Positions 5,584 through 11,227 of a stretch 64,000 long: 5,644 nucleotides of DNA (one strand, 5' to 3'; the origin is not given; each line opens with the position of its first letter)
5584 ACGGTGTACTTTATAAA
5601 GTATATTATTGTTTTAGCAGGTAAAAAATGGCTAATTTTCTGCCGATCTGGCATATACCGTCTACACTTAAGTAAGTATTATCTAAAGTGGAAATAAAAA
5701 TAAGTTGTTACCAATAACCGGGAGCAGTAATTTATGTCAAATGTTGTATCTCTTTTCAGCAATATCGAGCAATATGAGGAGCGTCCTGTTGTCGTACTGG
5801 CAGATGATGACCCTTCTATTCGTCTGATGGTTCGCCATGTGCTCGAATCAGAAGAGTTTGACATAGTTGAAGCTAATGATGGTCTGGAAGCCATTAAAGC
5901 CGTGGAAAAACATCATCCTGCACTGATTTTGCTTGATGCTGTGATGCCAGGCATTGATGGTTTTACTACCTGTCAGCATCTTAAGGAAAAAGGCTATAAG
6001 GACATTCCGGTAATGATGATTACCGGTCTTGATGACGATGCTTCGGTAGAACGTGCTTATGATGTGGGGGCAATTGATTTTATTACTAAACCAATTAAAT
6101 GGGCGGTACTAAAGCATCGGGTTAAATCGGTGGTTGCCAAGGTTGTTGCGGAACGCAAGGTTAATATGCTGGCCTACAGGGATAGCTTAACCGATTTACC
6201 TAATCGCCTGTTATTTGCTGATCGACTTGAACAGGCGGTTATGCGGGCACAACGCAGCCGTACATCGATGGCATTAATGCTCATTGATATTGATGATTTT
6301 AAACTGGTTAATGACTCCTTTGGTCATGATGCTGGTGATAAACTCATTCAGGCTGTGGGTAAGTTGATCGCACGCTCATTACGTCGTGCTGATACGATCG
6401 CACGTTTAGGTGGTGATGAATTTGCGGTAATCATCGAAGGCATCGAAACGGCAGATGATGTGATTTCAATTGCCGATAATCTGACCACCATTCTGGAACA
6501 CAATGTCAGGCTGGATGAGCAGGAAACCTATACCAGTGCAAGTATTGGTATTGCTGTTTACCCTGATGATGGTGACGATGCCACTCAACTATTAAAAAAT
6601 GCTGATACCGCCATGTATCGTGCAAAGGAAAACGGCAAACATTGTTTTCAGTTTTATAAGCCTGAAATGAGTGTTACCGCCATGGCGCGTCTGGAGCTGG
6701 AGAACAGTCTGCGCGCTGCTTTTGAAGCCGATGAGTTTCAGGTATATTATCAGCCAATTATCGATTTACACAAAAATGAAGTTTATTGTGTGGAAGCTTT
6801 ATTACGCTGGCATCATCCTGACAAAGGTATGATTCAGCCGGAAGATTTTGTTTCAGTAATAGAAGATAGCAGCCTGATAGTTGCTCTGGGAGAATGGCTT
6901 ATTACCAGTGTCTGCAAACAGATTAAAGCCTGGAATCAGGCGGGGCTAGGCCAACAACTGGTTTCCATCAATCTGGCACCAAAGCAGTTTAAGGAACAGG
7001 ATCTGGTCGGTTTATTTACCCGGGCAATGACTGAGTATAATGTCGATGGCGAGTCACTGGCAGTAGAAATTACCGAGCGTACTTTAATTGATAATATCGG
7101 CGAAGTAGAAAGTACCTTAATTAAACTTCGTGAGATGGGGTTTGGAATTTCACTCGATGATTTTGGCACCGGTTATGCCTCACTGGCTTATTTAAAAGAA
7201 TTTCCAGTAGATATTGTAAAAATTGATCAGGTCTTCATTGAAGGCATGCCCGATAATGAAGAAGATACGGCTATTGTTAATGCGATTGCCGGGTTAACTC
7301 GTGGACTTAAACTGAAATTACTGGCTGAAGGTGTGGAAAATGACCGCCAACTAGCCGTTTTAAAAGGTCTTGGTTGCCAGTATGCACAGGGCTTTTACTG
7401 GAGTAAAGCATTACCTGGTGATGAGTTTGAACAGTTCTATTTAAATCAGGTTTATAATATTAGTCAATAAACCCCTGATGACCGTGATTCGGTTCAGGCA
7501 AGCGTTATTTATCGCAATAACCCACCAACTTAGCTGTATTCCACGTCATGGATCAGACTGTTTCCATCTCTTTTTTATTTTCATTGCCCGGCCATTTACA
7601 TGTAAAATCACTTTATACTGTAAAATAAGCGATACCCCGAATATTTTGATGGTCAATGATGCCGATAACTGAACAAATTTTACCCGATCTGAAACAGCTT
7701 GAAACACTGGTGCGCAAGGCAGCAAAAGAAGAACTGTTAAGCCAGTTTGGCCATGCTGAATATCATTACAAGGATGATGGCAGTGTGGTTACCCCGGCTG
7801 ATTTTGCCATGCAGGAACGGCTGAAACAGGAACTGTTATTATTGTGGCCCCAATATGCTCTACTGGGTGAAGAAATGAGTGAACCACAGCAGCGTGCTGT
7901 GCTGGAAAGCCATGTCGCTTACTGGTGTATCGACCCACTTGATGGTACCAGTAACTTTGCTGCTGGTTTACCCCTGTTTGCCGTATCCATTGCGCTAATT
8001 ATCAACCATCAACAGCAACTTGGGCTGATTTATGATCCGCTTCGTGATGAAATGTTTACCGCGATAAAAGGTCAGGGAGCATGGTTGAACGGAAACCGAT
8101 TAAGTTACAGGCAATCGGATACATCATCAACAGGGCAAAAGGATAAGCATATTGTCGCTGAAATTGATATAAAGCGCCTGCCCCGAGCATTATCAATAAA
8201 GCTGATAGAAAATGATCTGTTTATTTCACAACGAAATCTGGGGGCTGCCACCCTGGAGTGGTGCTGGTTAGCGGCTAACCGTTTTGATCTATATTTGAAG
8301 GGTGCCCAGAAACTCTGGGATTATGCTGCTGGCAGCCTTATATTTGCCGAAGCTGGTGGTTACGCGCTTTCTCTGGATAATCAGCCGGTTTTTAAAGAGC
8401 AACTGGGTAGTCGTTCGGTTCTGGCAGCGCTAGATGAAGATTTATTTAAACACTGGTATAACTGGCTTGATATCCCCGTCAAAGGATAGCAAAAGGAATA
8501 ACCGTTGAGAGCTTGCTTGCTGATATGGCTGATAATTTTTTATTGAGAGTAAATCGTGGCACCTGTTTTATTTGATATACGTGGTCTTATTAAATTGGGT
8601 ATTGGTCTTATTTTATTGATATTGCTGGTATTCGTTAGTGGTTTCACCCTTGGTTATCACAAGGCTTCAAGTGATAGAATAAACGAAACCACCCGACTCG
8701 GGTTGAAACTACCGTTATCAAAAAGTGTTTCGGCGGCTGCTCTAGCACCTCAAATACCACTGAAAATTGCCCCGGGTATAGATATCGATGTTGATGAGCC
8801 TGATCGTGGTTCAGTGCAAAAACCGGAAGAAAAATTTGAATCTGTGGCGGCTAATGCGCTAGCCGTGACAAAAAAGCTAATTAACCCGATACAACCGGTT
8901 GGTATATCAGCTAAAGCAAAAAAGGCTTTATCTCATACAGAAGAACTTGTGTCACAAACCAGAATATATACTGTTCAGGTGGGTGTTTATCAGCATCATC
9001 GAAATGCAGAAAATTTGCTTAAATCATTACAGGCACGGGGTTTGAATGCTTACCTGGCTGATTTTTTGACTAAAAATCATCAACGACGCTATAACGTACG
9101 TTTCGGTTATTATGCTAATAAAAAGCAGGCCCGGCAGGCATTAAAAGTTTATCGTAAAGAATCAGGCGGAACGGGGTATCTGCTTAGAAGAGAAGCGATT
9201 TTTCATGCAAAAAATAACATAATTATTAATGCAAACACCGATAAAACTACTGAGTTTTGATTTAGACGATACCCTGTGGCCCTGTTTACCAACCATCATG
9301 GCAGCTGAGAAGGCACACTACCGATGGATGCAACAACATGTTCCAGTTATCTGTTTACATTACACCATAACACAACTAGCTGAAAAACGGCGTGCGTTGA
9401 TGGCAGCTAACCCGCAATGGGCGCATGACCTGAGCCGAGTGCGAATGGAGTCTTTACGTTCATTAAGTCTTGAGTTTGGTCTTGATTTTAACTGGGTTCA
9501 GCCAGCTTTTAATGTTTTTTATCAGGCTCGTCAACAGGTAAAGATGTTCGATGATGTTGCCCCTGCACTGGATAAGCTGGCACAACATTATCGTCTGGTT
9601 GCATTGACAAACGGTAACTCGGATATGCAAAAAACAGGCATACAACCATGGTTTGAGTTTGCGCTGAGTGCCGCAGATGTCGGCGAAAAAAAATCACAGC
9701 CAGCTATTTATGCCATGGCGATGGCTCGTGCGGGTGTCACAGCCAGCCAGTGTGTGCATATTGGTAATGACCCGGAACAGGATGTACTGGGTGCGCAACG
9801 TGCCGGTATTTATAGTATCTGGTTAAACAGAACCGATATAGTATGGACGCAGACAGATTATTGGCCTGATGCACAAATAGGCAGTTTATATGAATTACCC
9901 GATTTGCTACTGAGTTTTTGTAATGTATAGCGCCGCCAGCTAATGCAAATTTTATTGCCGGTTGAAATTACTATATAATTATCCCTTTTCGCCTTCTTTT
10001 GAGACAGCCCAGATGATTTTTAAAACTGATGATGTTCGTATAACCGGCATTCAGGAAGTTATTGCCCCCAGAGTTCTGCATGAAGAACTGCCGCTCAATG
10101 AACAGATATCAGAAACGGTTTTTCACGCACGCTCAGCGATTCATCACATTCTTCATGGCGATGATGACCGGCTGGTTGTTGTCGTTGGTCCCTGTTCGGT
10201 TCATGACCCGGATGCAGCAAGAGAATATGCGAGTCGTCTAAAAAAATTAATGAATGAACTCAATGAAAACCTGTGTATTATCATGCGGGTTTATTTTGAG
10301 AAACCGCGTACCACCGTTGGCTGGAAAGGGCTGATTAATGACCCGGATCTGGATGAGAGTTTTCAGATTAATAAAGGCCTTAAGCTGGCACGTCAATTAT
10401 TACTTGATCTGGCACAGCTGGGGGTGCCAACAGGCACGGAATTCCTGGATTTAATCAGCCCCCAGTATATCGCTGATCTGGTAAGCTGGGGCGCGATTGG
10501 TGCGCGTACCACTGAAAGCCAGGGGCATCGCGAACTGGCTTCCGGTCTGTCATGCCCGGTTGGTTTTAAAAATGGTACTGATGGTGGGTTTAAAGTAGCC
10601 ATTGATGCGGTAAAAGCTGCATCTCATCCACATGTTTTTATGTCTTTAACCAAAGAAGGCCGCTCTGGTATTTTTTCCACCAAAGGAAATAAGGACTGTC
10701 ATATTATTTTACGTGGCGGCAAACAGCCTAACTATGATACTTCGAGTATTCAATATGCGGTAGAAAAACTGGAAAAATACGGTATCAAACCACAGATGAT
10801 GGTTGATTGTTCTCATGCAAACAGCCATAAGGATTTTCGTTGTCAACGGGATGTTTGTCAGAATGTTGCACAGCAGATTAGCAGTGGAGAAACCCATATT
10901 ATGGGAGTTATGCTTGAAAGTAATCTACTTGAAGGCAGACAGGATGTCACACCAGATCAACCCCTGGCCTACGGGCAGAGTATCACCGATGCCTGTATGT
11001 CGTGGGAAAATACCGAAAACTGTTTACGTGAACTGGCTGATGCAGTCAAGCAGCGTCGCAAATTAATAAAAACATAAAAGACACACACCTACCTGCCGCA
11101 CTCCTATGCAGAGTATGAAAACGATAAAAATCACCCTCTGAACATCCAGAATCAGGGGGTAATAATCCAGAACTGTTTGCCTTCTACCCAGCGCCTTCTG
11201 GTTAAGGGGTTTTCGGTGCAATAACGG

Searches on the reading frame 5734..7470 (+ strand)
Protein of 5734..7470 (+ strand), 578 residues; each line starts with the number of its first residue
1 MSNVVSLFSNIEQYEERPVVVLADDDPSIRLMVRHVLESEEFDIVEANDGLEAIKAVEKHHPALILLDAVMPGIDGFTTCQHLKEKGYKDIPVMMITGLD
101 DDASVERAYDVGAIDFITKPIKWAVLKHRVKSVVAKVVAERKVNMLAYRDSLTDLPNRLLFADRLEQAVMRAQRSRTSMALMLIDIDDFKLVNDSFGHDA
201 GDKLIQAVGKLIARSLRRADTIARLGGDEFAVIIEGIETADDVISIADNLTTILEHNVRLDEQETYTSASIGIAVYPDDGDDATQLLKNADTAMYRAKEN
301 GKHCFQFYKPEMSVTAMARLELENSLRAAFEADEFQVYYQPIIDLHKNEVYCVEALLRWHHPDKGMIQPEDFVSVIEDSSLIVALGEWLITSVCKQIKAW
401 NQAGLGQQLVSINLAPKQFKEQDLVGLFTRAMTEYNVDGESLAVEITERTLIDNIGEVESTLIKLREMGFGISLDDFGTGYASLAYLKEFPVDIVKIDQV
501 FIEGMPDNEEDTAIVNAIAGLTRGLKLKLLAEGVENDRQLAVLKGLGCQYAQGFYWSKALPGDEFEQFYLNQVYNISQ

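Call 13: search_protein_families(library=pfam, proteins=[window:5734-7470:+], max_evalue=0.00001)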
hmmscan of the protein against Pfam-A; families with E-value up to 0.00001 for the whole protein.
window:5734-7470:+ (578 aa): 3 families
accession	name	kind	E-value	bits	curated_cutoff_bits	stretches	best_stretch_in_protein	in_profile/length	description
PF00563.25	EAL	-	1.6e-74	250.7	31.3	1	324-558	2-235/236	EAL domain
PF00990.26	GGDEF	-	4.1e-51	173.4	23.8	1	147-303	1-160/161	Diguanylate cyclase, GGDEF domain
PF00072.30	Response_reg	-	1.6e-27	96.3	30.2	1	20-130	1-110/111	Response regulator receiver domain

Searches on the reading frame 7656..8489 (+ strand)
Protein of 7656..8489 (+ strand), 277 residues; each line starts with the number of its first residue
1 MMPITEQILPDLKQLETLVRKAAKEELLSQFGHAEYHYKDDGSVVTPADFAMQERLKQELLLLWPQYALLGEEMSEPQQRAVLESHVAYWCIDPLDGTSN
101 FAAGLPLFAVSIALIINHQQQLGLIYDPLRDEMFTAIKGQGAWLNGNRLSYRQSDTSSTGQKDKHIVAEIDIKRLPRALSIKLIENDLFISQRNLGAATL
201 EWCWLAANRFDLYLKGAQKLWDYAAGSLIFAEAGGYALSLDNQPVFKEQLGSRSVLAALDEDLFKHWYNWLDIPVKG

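Call 13: search_protein_families(library=pfam, proteins=[window:7656-8489:+], max_evalue=0.00001)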
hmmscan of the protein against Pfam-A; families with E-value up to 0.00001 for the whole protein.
window:7656-8489:+ (277 aa): 1 family
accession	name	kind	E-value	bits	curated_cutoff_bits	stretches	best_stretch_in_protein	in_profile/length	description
PF00459.30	Inositol_P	-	7.8e-49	167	27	1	17-259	11-254/271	Inositol monophosphatase family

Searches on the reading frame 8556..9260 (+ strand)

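Call 13: search_protein_families(library=pfam, proteins=[window:8556-9260:+], max_evalue=0.00001)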
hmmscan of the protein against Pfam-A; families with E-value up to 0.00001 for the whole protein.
window:8556-9260:+ (234 aa): 1 family
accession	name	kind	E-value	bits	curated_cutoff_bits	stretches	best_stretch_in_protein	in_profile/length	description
PF05036.18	SPOR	-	2.7e-10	40.8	21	1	137-205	4-70/76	SPOR domain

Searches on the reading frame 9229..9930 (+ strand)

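Call 13: search_protein_families(library=pfam, proteins=[window:9229-9930:+], max_evalue=0.00001)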
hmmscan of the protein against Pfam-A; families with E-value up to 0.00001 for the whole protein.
window:9229-9930:+ (233 aa): 3 families
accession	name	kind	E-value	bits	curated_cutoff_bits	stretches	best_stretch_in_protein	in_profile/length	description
PF00702.32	Hydrolase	-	1.4e-19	71.7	26.4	1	5-193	1-191/191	haloacid dehalogenase-like hydrolase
PF13419.12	HAD_2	-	2.6e-12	47.7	23.8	1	99-198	71-177/178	Haloacid dehalogenase-like hydrolase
PF13242.12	Hydrolase_like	-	4e-07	30.3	22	1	155-199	4-48/75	HAD-hyrolase-like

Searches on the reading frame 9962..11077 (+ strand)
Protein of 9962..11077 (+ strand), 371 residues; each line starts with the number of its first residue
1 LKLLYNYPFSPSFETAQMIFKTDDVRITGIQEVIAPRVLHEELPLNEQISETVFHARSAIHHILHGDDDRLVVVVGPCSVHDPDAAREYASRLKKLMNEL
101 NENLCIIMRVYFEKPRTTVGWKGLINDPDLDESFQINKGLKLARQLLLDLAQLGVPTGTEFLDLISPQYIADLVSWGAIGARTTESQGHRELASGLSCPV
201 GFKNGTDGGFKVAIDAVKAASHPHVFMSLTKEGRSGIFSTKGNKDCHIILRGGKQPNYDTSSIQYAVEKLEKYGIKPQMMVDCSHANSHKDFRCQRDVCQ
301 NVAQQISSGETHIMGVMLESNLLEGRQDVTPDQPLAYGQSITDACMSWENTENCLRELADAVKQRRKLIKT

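Call 13: search_protein_families(library=pfam, proteins=[window:9962-11077:+], max_evalue=0.00001)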
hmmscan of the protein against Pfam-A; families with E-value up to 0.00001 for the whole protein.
window:9962-11077:+ (371 aa): 1 family
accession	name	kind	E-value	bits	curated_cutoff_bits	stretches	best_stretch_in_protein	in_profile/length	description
PF00793.26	DAHP_synth_1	-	2.2e-99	332.2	25.5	1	62-354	9-268/270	DAHP synthetase I family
